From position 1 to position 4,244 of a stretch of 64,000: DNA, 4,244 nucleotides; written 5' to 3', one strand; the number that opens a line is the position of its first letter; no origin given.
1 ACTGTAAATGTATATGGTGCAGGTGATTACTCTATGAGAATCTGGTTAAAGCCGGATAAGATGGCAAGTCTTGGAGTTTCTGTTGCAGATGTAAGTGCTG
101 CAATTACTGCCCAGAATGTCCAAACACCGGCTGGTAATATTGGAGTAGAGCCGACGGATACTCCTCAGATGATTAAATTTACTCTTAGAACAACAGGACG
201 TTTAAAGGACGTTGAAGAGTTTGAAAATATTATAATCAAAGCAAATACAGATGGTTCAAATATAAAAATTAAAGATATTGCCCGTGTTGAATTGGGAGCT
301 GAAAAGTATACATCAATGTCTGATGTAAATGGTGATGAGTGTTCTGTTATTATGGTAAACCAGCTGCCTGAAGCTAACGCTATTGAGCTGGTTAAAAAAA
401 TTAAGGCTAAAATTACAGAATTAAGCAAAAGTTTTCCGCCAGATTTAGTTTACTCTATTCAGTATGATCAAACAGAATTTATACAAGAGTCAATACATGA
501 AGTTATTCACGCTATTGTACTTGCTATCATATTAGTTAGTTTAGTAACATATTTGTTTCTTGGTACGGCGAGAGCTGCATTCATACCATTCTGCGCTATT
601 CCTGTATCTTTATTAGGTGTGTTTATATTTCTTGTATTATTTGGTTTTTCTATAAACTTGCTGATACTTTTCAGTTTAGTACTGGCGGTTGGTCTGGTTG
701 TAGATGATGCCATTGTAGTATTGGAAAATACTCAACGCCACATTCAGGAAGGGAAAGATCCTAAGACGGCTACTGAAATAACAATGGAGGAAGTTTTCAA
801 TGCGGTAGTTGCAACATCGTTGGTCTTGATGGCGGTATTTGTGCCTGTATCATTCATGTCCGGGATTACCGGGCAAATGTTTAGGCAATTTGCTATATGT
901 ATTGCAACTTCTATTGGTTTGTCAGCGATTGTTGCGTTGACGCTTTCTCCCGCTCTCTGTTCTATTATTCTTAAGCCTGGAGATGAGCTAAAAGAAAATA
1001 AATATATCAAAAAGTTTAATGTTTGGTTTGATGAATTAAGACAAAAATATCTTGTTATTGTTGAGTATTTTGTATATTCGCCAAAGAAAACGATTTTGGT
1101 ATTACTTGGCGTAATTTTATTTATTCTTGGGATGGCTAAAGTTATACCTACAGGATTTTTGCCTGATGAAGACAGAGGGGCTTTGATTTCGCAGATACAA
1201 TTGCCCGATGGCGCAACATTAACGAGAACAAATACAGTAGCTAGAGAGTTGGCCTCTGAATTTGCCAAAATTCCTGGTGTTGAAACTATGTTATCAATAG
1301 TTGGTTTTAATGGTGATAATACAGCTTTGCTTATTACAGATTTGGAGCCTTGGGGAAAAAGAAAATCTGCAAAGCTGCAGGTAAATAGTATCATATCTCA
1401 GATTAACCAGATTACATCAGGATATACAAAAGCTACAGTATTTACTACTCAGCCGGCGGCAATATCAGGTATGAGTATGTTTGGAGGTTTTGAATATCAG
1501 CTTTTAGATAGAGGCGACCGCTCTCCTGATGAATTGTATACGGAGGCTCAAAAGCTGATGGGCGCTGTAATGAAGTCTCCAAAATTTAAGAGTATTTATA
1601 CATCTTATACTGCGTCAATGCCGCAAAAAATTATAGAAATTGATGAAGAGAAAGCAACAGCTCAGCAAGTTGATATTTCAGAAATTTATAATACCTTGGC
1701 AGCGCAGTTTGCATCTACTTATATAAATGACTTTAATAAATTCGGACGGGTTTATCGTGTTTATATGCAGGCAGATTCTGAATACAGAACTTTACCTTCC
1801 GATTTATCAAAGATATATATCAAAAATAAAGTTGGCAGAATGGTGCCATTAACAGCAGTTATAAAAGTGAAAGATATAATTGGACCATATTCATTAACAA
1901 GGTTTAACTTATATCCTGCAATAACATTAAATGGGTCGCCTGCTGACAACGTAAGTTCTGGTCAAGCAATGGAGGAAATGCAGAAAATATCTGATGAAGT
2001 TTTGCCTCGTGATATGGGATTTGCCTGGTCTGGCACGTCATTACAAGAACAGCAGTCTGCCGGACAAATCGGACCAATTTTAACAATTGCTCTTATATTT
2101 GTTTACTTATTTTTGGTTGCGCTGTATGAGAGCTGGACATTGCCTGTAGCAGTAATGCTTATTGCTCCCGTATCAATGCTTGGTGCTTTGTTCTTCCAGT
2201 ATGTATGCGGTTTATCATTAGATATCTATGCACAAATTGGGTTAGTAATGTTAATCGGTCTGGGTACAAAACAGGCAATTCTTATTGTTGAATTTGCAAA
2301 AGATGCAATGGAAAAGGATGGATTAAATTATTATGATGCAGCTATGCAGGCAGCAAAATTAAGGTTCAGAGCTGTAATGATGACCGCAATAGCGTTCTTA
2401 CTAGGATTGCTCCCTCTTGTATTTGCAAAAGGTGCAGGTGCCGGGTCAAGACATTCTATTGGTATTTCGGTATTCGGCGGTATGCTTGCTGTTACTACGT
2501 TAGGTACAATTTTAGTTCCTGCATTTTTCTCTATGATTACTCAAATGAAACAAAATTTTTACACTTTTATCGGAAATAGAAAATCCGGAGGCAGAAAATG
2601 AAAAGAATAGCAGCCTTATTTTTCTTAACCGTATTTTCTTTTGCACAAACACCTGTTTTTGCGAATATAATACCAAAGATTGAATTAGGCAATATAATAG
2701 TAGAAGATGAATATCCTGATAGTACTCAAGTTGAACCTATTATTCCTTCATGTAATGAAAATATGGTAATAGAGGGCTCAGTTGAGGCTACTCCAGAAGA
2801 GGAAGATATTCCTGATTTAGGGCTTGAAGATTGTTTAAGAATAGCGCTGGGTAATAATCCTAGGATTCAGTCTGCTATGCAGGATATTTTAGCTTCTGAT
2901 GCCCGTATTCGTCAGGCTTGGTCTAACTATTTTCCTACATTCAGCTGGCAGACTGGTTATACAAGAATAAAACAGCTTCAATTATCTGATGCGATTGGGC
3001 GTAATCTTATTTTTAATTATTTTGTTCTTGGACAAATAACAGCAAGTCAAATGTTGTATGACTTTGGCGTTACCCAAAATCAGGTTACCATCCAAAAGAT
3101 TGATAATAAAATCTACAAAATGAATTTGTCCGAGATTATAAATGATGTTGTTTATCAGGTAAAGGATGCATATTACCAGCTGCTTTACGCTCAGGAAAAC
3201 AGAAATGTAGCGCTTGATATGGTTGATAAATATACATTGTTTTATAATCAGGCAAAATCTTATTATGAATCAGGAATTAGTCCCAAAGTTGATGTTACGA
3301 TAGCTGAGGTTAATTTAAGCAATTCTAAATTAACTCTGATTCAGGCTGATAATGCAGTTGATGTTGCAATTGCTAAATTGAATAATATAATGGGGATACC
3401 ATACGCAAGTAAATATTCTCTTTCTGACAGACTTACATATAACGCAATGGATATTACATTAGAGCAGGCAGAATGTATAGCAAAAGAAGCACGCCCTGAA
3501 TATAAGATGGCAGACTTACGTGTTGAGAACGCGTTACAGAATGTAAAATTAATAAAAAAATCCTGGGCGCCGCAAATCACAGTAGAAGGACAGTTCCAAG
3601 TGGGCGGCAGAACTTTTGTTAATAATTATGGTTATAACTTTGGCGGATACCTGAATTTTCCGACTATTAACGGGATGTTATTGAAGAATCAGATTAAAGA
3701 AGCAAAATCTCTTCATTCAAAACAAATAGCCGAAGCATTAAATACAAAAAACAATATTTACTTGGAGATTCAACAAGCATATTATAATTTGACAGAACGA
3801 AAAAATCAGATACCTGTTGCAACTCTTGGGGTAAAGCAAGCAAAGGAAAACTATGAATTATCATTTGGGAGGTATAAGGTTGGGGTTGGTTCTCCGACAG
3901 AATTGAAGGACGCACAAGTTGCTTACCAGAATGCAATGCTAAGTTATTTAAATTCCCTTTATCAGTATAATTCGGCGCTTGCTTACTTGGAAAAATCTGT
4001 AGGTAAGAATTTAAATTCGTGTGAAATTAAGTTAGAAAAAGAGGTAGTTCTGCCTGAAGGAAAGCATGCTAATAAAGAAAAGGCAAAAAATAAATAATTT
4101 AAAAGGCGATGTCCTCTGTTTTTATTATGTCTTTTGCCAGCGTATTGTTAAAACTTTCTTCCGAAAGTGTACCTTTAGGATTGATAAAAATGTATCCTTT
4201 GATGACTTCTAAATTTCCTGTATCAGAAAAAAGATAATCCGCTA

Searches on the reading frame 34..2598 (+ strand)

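Call 45: search_protein_families(library=pfam, proteins=[window:34-2598:+], max_evalue=0.001)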
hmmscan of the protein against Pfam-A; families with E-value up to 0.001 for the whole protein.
window:34-2598:+ (855 aa): 3 families
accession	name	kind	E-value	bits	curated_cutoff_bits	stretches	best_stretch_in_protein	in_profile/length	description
PF00873.25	ACR_tran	-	1.1e-252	841.5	28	1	1-835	184-1020/1021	AcrB/AcrD/AcrF family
PF03176.21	MMPL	-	1e-19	71.1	20.5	2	156-331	153-319/333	MMPL family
PF02355.23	SecD_SecF_C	-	0.00018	21.5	20.5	1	152-296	28-170/189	Protein export membrane protein SecD/SecF, C-terminal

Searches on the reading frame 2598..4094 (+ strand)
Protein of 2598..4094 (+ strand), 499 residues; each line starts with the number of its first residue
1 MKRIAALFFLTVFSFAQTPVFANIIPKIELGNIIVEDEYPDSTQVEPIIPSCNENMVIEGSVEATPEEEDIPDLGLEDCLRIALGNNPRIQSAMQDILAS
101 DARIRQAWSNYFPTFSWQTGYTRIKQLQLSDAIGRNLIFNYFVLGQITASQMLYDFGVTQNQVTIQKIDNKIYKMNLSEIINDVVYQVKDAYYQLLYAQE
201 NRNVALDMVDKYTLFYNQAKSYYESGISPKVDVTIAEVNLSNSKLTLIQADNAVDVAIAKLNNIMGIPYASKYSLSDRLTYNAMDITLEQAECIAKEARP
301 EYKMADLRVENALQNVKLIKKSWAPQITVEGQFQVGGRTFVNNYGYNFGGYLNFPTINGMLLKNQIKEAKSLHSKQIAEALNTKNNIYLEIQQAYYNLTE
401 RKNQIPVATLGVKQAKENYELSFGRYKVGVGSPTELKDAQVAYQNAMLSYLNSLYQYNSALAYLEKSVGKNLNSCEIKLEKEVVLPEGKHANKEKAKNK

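Call 110: search_protein_families(library=pfam, max_evalue=0.00001, proteins=[window:2598-4094:+])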
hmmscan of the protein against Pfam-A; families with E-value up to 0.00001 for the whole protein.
window:2598-4094:+ (499 aa): 1 family
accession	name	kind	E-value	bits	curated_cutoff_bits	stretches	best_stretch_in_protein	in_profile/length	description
PF02321.23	OEP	-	5.6e-57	193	22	2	76-266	1-187/187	Outer membrane efflux protein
